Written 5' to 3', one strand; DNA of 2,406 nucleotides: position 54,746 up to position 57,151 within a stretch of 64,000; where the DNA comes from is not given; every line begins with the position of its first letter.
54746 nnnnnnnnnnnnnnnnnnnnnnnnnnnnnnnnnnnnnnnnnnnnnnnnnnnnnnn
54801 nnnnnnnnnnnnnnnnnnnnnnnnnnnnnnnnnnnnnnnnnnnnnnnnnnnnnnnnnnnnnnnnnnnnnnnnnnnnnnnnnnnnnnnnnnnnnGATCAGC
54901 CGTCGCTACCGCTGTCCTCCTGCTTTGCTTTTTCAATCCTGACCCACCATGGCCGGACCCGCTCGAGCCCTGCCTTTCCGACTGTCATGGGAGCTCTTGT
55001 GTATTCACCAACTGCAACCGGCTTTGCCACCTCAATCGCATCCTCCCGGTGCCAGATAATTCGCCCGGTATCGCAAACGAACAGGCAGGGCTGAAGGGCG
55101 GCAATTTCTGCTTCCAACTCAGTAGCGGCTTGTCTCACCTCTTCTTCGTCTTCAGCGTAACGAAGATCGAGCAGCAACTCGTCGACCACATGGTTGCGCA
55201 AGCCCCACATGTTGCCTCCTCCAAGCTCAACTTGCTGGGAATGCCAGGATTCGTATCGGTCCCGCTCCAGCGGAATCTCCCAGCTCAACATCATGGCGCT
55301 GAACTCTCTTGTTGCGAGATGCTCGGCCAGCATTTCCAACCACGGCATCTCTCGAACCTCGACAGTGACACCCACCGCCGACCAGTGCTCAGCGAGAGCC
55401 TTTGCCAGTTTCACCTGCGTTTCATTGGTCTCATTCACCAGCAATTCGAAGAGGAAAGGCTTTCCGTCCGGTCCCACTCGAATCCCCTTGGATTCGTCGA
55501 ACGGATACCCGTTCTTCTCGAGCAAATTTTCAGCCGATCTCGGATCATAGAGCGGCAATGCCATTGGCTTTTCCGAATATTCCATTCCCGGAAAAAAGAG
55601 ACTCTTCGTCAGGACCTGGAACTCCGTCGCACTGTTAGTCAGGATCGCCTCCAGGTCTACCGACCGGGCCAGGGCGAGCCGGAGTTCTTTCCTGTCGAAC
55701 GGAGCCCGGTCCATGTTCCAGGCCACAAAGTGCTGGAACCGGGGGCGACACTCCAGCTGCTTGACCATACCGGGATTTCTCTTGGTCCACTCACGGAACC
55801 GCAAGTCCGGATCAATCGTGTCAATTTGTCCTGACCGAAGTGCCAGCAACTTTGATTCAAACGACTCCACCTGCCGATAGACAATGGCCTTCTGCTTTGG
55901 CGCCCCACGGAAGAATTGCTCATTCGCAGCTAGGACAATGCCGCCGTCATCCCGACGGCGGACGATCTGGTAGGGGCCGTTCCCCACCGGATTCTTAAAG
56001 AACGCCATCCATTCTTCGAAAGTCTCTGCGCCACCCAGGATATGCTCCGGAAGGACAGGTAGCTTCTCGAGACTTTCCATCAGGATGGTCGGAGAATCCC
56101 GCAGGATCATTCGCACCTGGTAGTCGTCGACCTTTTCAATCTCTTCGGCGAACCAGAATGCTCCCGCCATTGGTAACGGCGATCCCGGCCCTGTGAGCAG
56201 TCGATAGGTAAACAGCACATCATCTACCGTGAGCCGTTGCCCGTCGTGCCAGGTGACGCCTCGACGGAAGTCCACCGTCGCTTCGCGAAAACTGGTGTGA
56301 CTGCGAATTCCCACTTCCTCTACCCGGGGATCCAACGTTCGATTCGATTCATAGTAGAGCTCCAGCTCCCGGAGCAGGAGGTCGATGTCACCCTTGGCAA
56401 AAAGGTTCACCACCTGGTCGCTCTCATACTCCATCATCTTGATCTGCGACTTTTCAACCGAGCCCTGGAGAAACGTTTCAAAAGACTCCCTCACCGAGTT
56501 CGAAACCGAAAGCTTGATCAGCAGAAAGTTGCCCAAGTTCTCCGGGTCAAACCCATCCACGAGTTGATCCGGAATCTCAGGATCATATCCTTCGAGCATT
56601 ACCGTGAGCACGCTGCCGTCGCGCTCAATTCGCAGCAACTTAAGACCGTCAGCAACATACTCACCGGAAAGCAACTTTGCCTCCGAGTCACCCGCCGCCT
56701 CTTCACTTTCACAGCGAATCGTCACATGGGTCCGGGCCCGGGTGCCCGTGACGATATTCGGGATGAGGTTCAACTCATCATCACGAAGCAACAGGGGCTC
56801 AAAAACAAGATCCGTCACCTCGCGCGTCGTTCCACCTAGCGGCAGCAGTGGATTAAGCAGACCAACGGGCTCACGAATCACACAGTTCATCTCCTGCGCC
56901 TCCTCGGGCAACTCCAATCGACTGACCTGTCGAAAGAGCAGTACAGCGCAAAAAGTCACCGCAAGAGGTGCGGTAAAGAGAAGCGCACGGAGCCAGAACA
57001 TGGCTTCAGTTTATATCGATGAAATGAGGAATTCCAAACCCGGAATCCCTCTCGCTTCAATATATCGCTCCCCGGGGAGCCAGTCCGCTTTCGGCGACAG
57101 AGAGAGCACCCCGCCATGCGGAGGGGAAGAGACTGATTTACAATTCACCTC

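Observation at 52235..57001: Intact Opp-like ABC operon whose only ATPase is catalytically dead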

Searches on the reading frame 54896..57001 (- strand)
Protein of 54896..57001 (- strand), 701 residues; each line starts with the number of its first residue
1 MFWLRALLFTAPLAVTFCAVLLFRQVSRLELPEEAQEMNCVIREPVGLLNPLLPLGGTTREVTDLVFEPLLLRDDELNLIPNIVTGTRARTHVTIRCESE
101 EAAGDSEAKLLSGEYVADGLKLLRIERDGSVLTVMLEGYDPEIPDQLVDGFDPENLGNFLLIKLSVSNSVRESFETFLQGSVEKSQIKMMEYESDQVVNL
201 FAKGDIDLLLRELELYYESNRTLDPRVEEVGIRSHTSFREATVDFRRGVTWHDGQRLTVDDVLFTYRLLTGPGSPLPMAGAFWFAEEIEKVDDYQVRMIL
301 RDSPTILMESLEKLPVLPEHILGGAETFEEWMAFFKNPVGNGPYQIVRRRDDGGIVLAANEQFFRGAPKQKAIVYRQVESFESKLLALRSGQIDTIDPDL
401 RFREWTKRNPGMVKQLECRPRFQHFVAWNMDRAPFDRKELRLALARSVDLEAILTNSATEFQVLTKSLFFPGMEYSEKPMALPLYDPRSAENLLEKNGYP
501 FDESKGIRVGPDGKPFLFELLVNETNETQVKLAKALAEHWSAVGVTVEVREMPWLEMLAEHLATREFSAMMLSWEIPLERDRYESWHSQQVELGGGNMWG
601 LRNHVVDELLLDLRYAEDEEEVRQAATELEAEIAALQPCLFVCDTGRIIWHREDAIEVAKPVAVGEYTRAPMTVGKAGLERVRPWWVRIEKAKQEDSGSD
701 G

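Call 3: search_protein_families(library=pfam, proteins=[window:54896-57001:-], max_evalue=0.1)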
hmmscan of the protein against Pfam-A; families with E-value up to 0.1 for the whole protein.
window:54896-57001:- (701 aa): 1 family
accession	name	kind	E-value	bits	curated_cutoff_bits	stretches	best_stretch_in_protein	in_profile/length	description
PF00496.27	SBP_bac_5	-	8.4e-54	183.5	32.4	1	240-574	18-346/368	Bacterial extracellular solute-binding proteins, family 5 Middle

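Call 4: search_protein_families(library=ncbifam, proteins=[window:54896-57001:-], max_evalue=0.1)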
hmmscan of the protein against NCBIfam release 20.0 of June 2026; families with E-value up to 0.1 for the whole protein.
window:54896-57001:- (701 aa): 11 families
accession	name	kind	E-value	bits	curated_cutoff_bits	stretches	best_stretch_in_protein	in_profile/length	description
NF045467.1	Opp4A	equivalog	2.7e-30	105.1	650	2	288-590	156-475/556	oligopeptide ABC transporter substrate-binding protein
TIGR02294.1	nickel_nikA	equivalog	1.3e-19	70.2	393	1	286-554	110-381/501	nickel ABC transporter substrate-binding protein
NF045468.1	Opp5A_nikA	equivalog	4e-15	55.3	600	1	334-553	154-369/488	nickel ABC transporter substrate-binding protein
NF047575.1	opine_bind_CntA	exception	4e-13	48.8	800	1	245-549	98-409/535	staphylopine-dependent metal ABC transporter substrate-binding lipoprotein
NF043070.1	DppA_dipep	equivalog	9e-11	41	1005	1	285-575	152-434/535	dipeptide ABC transporter periplasmic-binding protein DppA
NF011942.0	PRK15413.1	equivalog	2.1e-10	39.9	594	1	242-500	89-344/512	glutathione ABC transporter substrate-binding protein GsiB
NF011689.0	PRK15109.1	equivalog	9.5e-08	31.1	560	1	242-454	103-328/547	ABC transporter substrate-binding protein SapA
TIGR04028.1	SBP_KPN_01854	hypoth_equivalog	4.3e-06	25.6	468.5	1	429-550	261-380/509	TIGR04028 family ABC transporter substrate-binding protein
NF011684.0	PRK15104.1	equivalog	6.4e-06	25.1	947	1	290-558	164-427/543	oligopeptide ABC transporter substrate-binding protein OppA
NF007287.0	PRK09755.1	equivalog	0.0041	16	1098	0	243-282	95-134/535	ABC transporter substrate-binding protein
NF010149.0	PRK13626.1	equivalog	0.0051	15.5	476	1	245-364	184-290/552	HTH-type transcriptional regulator SgrR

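Call 29: find_homologous_proteins(query=window:54896-57001:-, max_evalue=1e-10)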
Query window:54896-57001:- (701 aa): 157 proteins with E <= 1e-10 among 8000 candidates; the best 120 are listed.
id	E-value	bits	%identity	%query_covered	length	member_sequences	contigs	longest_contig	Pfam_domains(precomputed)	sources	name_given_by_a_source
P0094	0.0e+0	1511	94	100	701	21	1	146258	PF00496.28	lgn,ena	-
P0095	0.0e+0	1045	65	98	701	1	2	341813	PF00496.28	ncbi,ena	-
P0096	0.0e+0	1032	64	99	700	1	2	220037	PF00496.28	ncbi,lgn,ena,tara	tara:strand:+ start:1683 stop:3785 length:2103 start_codon:yes stop_codon:yes gene_type:complete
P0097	4.8e-261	886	57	99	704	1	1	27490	PF00496.28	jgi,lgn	-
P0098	9.4e-259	879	54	100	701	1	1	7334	PF00496.28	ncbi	ncbi:MAG: ABC transporter substrate-binding protein [Verrucomicrobiota bacterium]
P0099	5.1e-258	876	54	100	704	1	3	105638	PF00496.28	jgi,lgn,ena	-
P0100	2.4e-257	874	55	98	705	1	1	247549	PF00496.28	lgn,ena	-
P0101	7.8e-255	866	56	98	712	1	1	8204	PF00496.28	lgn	-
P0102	1.1e-254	865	54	99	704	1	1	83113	PF00496.28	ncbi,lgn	ncbi:MAG: ABC transporter substrate-binding protein [Verrucomicrobiales bacterium]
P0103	4.4e-252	856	54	100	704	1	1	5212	PF00496.28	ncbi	-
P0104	4.1e-247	840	53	99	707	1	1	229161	PF00496.28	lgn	-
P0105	4.6e-247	840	54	98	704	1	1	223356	PF00496.28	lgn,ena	-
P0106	6.7e-246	836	53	99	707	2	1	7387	PF00496.28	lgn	-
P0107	8.2e-245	832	52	99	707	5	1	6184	PF00496.28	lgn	-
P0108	5.5e-244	830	54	98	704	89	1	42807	PF00496.28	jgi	-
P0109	5.7e-241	820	52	98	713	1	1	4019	PF00496.28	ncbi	-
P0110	7.9e-241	819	53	99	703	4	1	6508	PF00496.28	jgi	-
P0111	7.5e-240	816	52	99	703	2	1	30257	PF00496.28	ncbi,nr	ncbi:MAG: ABC transporter substrate-binding protein [Verrucomicrobiales bacterium]|nr:ABC transporte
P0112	1.4e-239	815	53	99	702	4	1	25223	PF00496.28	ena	-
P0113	5.0e-239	813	52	100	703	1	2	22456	PF00496.28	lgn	-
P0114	5.3e-238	810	53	99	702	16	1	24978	PF00496.28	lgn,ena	-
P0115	9.8e-237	806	52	98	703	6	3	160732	PF00496.28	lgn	-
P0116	3.7e-236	804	51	99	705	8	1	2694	PF00496.28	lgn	-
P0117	3.0e-235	801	51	99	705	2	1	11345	PF00496.28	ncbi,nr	ncbi:MAG: ABC transporter substrate-binding protein [Verrucomicrobiales bacterium]|nr:ABC transporte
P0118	4.2e-235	800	52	100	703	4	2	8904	PF00496.28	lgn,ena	-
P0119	2.5e-234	798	50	100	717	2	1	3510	PF00496.28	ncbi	ncbi:MAG: ABC transporter substrate-binding protein [Verrucomicrobiota bacterium]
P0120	3.6e-234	797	50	99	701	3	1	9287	PF00496.28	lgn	-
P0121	2.1e-233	795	52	99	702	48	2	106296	PF00496.28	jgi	jgi:peptide/nickel transport system substrate-binding protein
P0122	5.8e-233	793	51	100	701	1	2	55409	PF00496.28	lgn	-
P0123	1.0e-232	792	51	98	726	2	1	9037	PF00496.28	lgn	-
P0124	1.0e-231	789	52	100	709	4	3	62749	PF00496.28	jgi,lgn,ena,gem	-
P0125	1.0e-231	789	51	100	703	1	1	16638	PF00496.28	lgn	-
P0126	1.2e-231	789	51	100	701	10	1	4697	PF00496.28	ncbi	-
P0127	4.7e-231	787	51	100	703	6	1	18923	PF00496.28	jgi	-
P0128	1.4e-228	779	51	98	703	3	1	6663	PF00496.28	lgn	-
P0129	5.4e-227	774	50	100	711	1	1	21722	PF00496.28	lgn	-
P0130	2.1e-226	772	50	99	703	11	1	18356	PF00496.28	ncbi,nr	ncbi:MAG: hypothetical protein KBF76_09420 [Verrucomicrobiales bacterium]|nr:hypothetical protein [V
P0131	3.5e-226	771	51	99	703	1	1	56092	PF00496.28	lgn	-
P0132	2.7e-224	765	51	99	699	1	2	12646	PF00496.28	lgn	-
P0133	1.3e-221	756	51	97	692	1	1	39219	PF00496.28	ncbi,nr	ncbi:MAG: hypothetical protein GXX91_12405 [Verrucomicrobiaceae bacterium]|nr:hypothetical protein [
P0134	1.0e-220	753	49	98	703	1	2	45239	PF00496.28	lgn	-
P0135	2.6e-216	738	48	98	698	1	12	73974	PF00496.28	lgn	-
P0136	5.1e-215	734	47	99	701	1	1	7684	PF00496.28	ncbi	-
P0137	6.9e-214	730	48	98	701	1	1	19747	PF00496.28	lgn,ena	-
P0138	5.2e-210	717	47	99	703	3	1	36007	PF00496.28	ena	-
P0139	9.9e-203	693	47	99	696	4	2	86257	PF00496.28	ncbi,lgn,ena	-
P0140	8.8e-199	680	45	98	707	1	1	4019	PF00496.28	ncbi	-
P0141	5.8e-198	678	46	99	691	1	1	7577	PF00496.28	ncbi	-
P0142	2.1e-197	676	47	99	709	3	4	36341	PF00496.28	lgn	-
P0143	4.3e-195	668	46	99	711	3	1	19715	PF00496.28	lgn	-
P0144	1.2e-193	663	45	98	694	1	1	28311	PF00496.28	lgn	-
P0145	7.0e-193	661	46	99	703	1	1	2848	PF00496.28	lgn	-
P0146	5.8e-192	658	45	98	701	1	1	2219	PF00496.28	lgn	-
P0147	2.1e-191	656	45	98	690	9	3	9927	PF00496.28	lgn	-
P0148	1.3e-188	647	44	98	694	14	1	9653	PF00496.28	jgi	jgi:ABC-type transport system substrate-binding protein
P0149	3.2e-185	635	45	99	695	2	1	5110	PF00496.28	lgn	-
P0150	3.7e-184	632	45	98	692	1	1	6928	PF00496.28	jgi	jgi:peptide/nickel transport system substrate-binding protein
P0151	8.6e-183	627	44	98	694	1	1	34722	PF00496.28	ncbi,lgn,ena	-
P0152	7.5e-178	611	44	98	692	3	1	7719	PF00496.28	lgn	-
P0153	2.1e-176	606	53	72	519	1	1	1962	PF00496.28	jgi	jgi:peptide/nickel transport system substrate-binding protein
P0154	5.1e-174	598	41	100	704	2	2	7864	PF00496.28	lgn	-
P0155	2.1e-159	550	53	69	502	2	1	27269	PF00496.28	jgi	jgi:peptide/nickel transport system substrate-binding protein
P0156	5.1e-158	546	39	98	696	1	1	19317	PF00496.28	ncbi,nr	ncbi:MAG: hypothetical protein HKN23_10240 [Verrucomicrobiales bacterium]|nr:hypothetical protein [V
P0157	9.1e-157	541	50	66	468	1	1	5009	PF00496.28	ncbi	ncbi:MAG: ABC transporter substrate-binding protein, partial [Verrucomicrobiota bacterium]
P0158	2.2e-134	467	37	98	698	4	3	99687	PF00496.28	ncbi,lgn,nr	ncbi:MAG: hypothetical protein JNK37_05605 [Verrucomicrobiales bacterium]|nr:hypothetical protein [V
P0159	6.2e-45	172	31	61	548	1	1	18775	PF00496.28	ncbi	-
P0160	3.2e-42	163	28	61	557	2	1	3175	PF00496.28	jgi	-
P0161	1.5e-41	161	28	61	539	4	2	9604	PF00496.28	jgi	jgi:peptide/nickel transport system substrate-binding protein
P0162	3.4e-41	159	27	57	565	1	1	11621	PF00496.28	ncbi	-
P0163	6.6e-39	152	28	57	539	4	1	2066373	PF00496.28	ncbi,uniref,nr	ncbi:peptide-binding protein [Bhargavaea cecembensis]|uniref:peptide-binding protein n=1 Tax=Bhargav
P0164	1.4e-37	148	28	52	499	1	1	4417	PF00496.28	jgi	-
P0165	2.4e-34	137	26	57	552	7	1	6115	PF00496.28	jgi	jgi:peptide/nickel transport system substrate-binding protein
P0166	2.7e-34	137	29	56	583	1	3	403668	PF00496.28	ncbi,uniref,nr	ncbi:ABC transporter substrate-binding protein [Litorilinea aerophila]|uniref:Solute-binding protein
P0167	6.9e-33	132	30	56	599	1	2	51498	PF00496.28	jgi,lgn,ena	jgi:peptide/nickel transport system substrate-binding protein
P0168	1.2e-32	131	24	85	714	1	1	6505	PF00496.28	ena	-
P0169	2.2e-32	130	27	57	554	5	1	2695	PF00496.28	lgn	-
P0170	2.2e-31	127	30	57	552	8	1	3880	PF00496.28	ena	-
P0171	7.8e-31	125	28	51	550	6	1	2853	PF00496.28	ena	-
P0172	1.1e-30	125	27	57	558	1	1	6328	PF00496.28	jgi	-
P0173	2.4e-30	124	27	57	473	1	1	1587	PF00496.28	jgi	-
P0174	7.6e-30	122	28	55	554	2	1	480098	PF00496.28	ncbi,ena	-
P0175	6.7e-29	119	27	56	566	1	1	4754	PF00496.28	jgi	jgi:peptide/nickel transport system substrate-binding protein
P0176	1.4e-28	118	29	54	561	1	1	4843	PF00496.28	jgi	jgi:peptide/nickel transport system substrate-binding protein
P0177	3.2e-28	117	28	54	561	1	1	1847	PF00496.28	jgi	jgi:peptide/nickel transport system substrate-binding protein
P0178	8.5e-28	115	25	60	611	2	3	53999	PF00496.28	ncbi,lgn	-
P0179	8.6e-28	115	25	54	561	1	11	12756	PF00496.28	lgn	-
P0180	9.7e-27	112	25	57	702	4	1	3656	PF00496.28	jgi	-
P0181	1.1e-26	112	26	54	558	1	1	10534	PF00496.28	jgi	jgi:peptide/nickel transport system substrate-binding protein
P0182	2.1e-26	111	27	62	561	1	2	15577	PF00496.28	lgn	-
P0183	2.2e-26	111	27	56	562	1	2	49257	PF00496.28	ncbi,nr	ncbi:MAG: hypothetical protein DPW18_09690 [Chloroflexi bacterium]|nr:hypothetical protein [Chlorofl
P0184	3.3e-26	110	26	57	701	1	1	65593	PF00496.28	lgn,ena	-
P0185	1.4e-25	108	27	53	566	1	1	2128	PF00496.28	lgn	-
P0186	1.6e-25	108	25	56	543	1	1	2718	PF00496.28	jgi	jgi:peptide/nickel transport system substrate-binding protein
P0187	4.2e-25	106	24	66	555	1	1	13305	PF00496.28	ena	-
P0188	4.5e-25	106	27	58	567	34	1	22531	PF00496.28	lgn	-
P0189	1.2e-24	105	27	53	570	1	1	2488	PF00496.28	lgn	-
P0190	1.3e-24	105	27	57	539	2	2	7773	PF00496.28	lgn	-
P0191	2.0e-24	104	26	53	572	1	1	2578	PF00496.28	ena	-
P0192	2.5e-24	104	26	50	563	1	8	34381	PF00496.28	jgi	jgi:peptide/nickel transport system substrate-binding protein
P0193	6.9e-24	102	27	63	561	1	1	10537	PF00496.28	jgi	jgi:peptide/nickel transport system substrate-binding protein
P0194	8.8e-24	102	26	58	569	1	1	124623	PF00496.28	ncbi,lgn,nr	ncbi:MAG: peptide ABC transporter substrate-binding protein [Chloroflexi bacterium]|nr:peptide ABC t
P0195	2.2e-23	101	26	51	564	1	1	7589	PF00496.28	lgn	-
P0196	3.7e-23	100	24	58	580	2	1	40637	PF00496.28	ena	-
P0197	3.8e-23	100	28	53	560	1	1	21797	PF00496.28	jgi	-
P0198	4.1e-23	100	24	65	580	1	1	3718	PF00496.28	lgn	-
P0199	9.5e-23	99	26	58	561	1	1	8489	PF00496.28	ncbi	ncbi:MAG: peptide ABC transporter substrate-binding protein [Chloroflexota bacterium]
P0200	1.3e-22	98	25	63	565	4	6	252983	PF00496.28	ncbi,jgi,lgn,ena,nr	ncbi:MAG: peptide ABC transporter substrate-binding protein [Chloroflexi bacterium]|nr:peptide ABC t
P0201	1.7e-22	98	26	54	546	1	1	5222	PF00496.28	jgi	jgi:peptide/nickel transport system substrate-binding protein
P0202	3.3e-22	97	26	60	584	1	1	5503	PF00496.28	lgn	-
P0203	7.8e-22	96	28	45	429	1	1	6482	PF00496.28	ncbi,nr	ncbi:MAG: peptide ABC transporter substrate-binding protein, partial [Chloroflexi bacterium]|nr:pept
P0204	8.2e-22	95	27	58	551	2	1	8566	PF00496.28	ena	-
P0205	8.9e-22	95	25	59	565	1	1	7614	PF00496.28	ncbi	-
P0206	1.1e-21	95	25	58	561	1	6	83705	PF00496.28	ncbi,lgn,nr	ncbi:MAG: peptide ABC transporter substrate-binding protein [Anaerolineales bacterium]|nr:peptide AB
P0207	1.1e-21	95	25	58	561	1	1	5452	PF00496.28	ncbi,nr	ncbi:MAG: peptide ABC transporter substrate-binding protein [Anaerolineales bacterium]|nr:peptide AB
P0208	1.2e-21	95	27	54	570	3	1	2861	PF00496.28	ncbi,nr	ncbi:MAG TPA: peptide ABC transporter substrate-binding protein [Chloroflexia bacterium]|nr:peptide 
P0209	2.9e-21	94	23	62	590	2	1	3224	PF00496.28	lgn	-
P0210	3.5e-21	93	25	53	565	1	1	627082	PF00496.28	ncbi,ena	-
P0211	1.6e-20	91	26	53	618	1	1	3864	PF00496.28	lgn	-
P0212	4.0e-20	90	29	39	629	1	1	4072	PF00496.28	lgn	-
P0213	4.0e-20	90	26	55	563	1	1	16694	PF00496.28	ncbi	-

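Call 45: predict_structure(alignment_id=A3)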
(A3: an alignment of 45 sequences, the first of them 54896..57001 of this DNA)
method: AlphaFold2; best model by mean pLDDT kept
length: 701 residues; sequences in the alignment: 45
mean_pLDDT: 88.3   pTM: 0.82
mean pLDDT of the five models: 88.3, 87.1, 86.7, 86.1, 85.5
residues with pLDDT >= 90: 383; 70-90: 284; 50-70: 14; < 50: 20
segments of 3 or more residues with pLDDT < 50: 25-34, 692-701
pLDDT, mean of each block of 10 residues (from residue 1): 74 78 51 69 94 90 96 91 93 91 93 86 91 90 87 88 85 86 84 82 86 87 83 88 95 96 92 74 89 94 87 94 87 95 96 95 90 91 86 89 89 91 95 93 96 90 93 87 93 94 91 91 93 96 95 91 90 92 91 82 96 91 94 95 95 91 83 87 90 35 37
secondary structure, 60 per line:
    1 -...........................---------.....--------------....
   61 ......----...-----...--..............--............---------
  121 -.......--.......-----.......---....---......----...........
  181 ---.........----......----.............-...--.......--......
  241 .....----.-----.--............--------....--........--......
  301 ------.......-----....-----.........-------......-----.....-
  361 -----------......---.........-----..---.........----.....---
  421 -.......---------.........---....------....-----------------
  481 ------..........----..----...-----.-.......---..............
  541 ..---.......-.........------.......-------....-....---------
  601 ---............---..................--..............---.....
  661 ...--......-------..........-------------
elements in order (helices of 4 or more, strands of 3 or more residues): H2-28 E38-42 H57-66 E71-73 E79-81 E84-97 H100-111 E122-128 E131-137 H143-149 E160-165 H170-180 E187-192 E197-202 H207-219 E226-232 E235-245 H259-270 H279-282 E285-292 E295-300 H307-313 H319-322 H328-336 E344-349 E355-359 E372-377 H381-389 H400-408 E413-417 E422-428 H438-446 H450-453 E460-463 H487-496 E507-509 E517-523 H527-542 E546-552 H554-562 E569-575 H583-586 H588-591 H604-615 H619-636 E639-652 E656-663 E666-671 H679-685 E686-688

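Call 48: fold_search(model_id=the predicted structure, library=pdb)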
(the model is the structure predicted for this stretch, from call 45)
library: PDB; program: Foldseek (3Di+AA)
matches with E <= 10: 1640; with E <= 0.001: 182
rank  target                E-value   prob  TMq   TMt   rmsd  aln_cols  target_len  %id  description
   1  1xoc_A                4.5e-35  1.00  0.55  0.74   5.9       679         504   17  The structure of the oligopeptide-binding protein, AppA, from Bacillus subtilis in complex with a nonapeptide. (released 2005-01-25)
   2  4oeu_A                5.2e-33  1.00  0.55  0.75   6.1       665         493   17  Crystal structure of NikZ from Campylobacter jejuni in complex with Ni(L-His) (released 2014-10-01)
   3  4oet_A                2.5e-32  1.00  0.56  0.77   6.0       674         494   16  Crystal structure of NikZ from Campylobacter jejuni, unliganded form (released 2014-10-01)
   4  8efz_B                2.7e-30  1.00  0.52  0.73   4.2       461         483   21  Crystal structure of CcNikZ-II, apoprotein (released 2024-03-13)
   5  8efz_A                2.2e-29  1.00  0.52  0.73   4.3       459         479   19  Crystal structure of CcNikZ-II, apoprotein (released 2024-03-13)
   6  5isu                  5.6e-29  1.00  0.54  0.74   6.8       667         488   16  2.2 Angstrom Crystal Structure of ABC Transporter Substrate Binding Protein CtaP (Lmo0135) from Listeria monocytogenes. (released 2016-03-23)
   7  6i3g                  2.0e-28  1.00  0.48  0.68   4.3       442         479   18  Crystal structure of a putative peptide binding protein AppA from Clostridium difficile (released 2019-04-10)
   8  1dpe                  2.5e-28  1.00  0.43  0.57   7.4       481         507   18  DIPEPTIDE-BINDING PROTEIN (released 1996-08-17)
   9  4pft_A                9.8e-28  1.00  0.47  0.60   5.2       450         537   23  Crystal structure of mannobiose bound oligopeptide ABC transporter, periplasmic oligopeptide-binding protein (TM1223)  (released 2014-09-17)
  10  1vr5_A                1.2e-27  1.00  0.51  0.64   5.7       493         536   20  Crystal structure of Oligopeptide ABC transporter, periplasmic oligopeptide-binding (TM1223) from THERMOTOGA MARITIMA  (released 2005-03-08)
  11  5u4o                  1.4e-27  1.00  0.52  0.73   6.3       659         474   14  A 2.05A X-Ray Structureof A Bacterial Extracellular Solute-binding Protein, family 5 for Bacillus anthracis str. Ames (released 2017-03-08)
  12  4pft_B                1.5e-27  1.00  0.47  0.59   5.2       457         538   22  Crystal structure of mannobiose bound oligopeptide ABC transporter, periplasmic oligopeptide-binding protein (TM1223)  (released 2014-09-17)
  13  5z99                  1.5e-27  1.00  0.47  0.64   6.0       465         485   17  Crystal structure of Sialic acid Binding protein from Haemophilus ducreyi with Neu5Ac (released 2018-10-24)
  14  5za4                  2.9e-27  1.00  0.48  0.68   5.3       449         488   18  Crystal structure of Sialic acid Binding protein from Haemophilus ducreyi (released 2018-10-24)
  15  3dp8_A                3.3e-27  1.00  0.54  0.74   5.1       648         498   14  Structural characterization of a putative endogenous metal chelator in the periplasmic nickel transporter NikA (nickel (released 2008-09-16)
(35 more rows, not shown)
